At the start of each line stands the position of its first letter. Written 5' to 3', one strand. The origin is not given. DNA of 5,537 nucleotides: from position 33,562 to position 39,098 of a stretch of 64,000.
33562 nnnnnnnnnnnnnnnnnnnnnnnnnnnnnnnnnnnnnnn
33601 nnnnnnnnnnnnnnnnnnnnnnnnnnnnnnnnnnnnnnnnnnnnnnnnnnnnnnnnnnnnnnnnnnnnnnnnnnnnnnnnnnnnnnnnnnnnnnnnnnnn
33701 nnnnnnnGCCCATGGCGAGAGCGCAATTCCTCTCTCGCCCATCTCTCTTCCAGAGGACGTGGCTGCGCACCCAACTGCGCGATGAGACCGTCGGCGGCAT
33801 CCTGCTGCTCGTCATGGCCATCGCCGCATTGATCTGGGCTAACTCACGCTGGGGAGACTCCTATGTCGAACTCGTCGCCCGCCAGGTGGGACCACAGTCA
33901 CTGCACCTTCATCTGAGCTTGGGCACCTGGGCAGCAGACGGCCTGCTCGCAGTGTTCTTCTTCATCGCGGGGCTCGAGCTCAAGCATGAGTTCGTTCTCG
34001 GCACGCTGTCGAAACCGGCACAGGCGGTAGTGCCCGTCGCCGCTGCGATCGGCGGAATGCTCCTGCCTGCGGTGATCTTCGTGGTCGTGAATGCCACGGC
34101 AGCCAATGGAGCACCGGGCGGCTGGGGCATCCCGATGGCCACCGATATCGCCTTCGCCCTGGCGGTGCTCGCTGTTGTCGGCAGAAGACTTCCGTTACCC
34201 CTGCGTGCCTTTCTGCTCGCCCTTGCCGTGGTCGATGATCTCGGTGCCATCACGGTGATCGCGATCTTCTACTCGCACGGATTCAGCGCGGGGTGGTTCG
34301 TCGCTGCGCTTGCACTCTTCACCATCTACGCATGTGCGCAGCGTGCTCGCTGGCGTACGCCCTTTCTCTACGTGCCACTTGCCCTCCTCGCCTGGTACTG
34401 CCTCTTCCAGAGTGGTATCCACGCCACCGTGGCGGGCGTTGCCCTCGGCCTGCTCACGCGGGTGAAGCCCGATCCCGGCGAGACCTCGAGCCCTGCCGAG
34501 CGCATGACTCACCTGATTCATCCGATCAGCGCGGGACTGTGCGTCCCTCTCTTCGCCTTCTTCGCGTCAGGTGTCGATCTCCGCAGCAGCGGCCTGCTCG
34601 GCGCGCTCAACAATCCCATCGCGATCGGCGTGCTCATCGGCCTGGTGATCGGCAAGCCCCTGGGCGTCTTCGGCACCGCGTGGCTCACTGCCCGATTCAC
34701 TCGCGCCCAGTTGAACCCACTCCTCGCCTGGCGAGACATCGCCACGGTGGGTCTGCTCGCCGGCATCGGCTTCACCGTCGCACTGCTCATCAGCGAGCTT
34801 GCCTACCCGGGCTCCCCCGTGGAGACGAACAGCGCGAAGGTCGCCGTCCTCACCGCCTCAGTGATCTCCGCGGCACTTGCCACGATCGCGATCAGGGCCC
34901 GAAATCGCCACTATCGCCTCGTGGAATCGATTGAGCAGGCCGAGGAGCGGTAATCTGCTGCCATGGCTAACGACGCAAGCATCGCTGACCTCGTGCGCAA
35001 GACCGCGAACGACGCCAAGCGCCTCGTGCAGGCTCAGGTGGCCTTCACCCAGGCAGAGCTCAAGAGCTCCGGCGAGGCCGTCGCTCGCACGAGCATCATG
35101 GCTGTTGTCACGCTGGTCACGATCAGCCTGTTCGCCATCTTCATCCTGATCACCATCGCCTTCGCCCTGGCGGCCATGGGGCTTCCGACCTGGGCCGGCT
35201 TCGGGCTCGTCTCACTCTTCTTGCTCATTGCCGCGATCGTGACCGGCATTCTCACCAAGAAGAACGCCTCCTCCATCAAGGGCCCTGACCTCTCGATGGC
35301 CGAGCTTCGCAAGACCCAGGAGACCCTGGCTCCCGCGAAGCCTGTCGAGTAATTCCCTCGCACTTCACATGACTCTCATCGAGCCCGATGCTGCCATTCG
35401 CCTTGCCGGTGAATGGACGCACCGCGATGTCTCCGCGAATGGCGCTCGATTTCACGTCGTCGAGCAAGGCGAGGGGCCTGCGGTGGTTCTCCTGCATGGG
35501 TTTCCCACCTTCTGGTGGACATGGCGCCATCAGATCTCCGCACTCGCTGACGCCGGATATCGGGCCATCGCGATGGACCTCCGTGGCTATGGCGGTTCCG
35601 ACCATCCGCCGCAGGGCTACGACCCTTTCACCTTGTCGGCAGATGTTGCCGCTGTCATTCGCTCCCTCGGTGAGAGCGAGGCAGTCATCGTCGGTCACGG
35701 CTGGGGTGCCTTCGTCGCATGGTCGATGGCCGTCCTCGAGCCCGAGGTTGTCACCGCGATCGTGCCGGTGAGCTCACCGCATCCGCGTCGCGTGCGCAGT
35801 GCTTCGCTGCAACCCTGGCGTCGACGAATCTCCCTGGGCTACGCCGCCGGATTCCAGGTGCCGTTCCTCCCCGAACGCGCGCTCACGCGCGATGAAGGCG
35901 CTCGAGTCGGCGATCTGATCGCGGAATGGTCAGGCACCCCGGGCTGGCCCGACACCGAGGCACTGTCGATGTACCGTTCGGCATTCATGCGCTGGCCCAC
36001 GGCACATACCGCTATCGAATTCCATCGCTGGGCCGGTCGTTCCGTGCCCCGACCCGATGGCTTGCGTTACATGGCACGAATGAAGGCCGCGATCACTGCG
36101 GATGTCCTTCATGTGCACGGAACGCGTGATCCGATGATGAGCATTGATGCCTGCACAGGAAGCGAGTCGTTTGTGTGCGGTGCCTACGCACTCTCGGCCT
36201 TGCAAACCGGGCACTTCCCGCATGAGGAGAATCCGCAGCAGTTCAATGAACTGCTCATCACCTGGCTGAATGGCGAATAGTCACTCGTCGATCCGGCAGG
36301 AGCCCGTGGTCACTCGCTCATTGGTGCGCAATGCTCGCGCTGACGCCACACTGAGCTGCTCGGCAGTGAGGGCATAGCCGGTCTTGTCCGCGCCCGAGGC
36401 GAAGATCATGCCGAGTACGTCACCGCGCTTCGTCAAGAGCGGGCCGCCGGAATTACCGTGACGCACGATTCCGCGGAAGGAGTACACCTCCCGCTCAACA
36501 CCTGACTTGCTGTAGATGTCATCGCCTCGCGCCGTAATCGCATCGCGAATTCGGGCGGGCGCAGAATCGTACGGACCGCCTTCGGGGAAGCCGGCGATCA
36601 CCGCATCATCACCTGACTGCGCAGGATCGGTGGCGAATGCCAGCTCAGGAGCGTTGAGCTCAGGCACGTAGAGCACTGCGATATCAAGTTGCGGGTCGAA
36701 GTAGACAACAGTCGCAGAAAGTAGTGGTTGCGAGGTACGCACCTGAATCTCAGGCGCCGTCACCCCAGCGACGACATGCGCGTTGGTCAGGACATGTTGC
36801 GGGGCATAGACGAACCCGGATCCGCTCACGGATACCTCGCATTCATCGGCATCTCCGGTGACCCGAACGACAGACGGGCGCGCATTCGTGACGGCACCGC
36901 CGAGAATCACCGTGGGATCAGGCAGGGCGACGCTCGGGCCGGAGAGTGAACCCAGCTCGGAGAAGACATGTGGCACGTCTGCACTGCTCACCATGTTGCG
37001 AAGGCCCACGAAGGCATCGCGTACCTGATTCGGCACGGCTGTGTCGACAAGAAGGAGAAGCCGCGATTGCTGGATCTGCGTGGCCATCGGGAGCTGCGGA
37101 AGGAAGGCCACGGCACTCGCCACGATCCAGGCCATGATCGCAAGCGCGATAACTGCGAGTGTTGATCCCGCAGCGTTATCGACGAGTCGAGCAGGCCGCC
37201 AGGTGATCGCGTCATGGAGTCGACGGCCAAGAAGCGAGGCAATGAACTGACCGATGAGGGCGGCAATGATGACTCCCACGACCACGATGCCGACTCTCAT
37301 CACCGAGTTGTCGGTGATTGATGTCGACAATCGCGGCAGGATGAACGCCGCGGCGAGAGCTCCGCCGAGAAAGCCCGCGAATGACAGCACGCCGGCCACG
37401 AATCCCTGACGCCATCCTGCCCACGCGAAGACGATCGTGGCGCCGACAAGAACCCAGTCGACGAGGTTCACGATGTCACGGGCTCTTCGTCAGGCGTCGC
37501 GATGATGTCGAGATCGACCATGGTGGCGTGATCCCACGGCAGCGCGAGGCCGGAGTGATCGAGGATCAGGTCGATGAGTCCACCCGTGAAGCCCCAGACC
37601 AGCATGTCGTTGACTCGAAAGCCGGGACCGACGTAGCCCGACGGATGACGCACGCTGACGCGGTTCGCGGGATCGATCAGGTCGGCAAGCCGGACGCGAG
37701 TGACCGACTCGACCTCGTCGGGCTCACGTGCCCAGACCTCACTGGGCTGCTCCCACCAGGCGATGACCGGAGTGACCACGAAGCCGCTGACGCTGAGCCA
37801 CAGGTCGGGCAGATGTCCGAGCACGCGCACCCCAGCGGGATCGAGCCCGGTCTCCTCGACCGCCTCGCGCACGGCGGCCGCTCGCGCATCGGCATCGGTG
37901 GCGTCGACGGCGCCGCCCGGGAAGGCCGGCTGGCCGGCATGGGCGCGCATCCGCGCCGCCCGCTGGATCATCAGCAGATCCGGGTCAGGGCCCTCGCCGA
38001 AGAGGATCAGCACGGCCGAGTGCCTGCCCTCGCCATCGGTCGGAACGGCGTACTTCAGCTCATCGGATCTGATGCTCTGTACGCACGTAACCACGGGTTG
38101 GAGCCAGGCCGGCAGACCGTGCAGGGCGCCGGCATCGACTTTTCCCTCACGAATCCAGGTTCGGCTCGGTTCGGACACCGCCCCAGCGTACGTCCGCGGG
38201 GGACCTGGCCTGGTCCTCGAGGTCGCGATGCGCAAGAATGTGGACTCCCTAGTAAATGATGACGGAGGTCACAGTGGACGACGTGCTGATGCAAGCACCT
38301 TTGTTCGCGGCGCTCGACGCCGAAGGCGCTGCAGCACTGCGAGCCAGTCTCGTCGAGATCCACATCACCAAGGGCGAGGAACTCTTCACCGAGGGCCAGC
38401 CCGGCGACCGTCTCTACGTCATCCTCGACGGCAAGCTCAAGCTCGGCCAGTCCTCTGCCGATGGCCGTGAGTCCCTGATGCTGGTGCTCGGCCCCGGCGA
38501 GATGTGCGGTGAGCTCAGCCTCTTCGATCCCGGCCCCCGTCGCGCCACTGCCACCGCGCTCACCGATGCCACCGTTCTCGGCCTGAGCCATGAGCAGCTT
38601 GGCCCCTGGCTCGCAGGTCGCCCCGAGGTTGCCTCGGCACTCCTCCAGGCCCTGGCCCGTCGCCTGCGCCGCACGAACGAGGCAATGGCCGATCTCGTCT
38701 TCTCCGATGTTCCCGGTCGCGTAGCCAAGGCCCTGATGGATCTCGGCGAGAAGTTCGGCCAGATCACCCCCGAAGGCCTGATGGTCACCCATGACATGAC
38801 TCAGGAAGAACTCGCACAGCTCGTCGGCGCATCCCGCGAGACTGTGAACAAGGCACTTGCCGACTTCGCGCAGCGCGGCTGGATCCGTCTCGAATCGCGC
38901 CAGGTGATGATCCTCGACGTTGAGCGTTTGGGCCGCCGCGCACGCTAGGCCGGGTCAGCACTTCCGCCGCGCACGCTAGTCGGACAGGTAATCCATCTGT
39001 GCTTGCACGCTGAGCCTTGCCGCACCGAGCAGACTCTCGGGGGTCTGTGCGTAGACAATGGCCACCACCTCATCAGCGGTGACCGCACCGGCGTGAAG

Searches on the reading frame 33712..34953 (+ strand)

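Call 33: search_protein_families(library=pfam, proteins=[window:33712-34953:+], max_evalue=0.0001)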
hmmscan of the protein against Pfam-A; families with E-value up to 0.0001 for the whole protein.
window:33712-34953:+ (413 aa): 1 family
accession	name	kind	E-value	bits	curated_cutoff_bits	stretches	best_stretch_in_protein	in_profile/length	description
PF06965.17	Na_H_antiport_1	-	6.5e-131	437.1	23.5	1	21-392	3-372/374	Na+/H+ antiporter 1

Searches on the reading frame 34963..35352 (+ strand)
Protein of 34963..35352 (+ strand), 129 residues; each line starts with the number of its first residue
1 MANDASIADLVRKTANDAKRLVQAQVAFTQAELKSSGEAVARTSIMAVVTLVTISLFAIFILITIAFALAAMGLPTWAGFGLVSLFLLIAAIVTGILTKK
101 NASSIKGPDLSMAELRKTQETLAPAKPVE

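Call 33: search_protein_families(library=pfam, proteins=[window:34963-35352:+], max_evalue=0.0001)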
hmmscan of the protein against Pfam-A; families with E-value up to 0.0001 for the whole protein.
window:34963-35352:+ (129 aa): 1 family
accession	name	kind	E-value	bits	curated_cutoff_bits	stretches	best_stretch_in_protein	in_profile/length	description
PF07332.16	Phage_holin_3_6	-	1.3e-16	61.1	28.4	1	9-122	2-115/116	Putative Actinobacterial Holin-X, holin superfamily III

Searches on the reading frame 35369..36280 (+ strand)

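Call 33: search_protein_families(library=pfam, proteins=[window:35369-36280:+], max_evalue=0.0001)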
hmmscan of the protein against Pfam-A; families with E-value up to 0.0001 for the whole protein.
window:35369-36280:+ (303 aa): 3 families
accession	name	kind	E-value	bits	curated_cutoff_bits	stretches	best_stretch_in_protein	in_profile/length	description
PF00561.26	Abhydrolase_1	-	5e-26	92.3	25.8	1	37-289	1-245/245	alpha/beta hydrolase fold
PF12697.13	Abhydrolase_6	-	7.3e-23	82.8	26.3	1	39-294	1-216/217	Alpha/beta hydrolase family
PF12146.15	Hydrolase_4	-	2.6e-11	43.7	27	1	38-138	6-111/239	Serine aminopeptidase, S33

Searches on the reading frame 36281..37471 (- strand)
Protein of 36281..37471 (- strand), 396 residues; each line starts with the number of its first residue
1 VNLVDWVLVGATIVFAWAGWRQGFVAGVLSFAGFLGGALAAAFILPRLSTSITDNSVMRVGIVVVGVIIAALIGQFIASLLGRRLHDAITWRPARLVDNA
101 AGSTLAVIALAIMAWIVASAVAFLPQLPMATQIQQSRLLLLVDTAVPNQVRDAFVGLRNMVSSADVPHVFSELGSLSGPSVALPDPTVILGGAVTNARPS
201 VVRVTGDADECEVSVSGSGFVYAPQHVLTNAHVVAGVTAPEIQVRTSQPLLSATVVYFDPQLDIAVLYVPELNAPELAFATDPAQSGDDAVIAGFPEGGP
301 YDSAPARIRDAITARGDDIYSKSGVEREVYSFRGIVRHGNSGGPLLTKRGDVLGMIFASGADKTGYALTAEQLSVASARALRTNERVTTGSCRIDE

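Call 34: search_protein_families(library=pfam, proteins=[window:36281-37471:-], max_evalue=0.0001)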
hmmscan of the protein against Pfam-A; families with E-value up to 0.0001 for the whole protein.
window:36281-37471:- (396 aa): 3 families
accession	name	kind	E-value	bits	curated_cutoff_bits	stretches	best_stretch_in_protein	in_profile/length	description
PF13365.12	Trypsin_2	-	6.5e-23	82.5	27.6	1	217-355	1-144/144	Trypsin-like peptidase domain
PF02674.22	Colicin_V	-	1.4e-18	67.7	29.3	1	4-145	1-142/144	Colicin V production protein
PF00089.32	Trypsin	-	2.3e-08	34.5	20.6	1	214-363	24-202/220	Trypsin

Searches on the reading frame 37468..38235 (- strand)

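Call 34: search_protein_families(library=pfam, proteins=[window:37468-38235:-], max_evalue=0.0001)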
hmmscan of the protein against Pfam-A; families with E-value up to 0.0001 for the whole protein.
window:37468-38235:- (255 aa): 1 family
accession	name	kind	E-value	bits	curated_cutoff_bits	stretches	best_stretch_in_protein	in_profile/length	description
PF00293.34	NUDIX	-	2e-13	51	21.1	1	72-188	3-119/134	NUDIX domain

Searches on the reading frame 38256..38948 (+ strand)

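Call 34: search_protein_families(library=pfam, proteins=[window:38256-38948:+], max_evalue=0.0001)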
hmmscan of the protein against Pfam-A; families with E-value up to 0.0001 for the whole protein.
window:38256-38948:+ (230 aa): 6 families
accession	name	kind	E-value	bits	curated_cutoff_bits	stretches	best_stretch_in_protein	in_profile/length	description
PF00027.35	cNMP_binding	-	3.1e-23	82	27.5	1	36-115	3-82/89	Cyclic nucleotide-binding domain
PF13545.12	HTH_Crp_2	-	1.8e-20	73.1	27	1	154-227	1-69/70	Crp-like helix-turn-helix domain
PF00325.26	Crp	-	4e-06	26.9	21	1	181-210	3-32/32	Bacterial regulatory proteins, crp family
PF25213.1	HVO_A0261_N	-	4.1e-06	27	35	1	180-215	24-59/86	HVO_A0261 N-terminal domain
PF00392.27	GntR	-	6.6e-05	22.9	27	0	181-215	24-59/64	Bacterial regulatory proteins, gntR family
PF12802.13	MarR_2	-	7.7e-05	23.2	27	0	180-214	18-54/61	MarR family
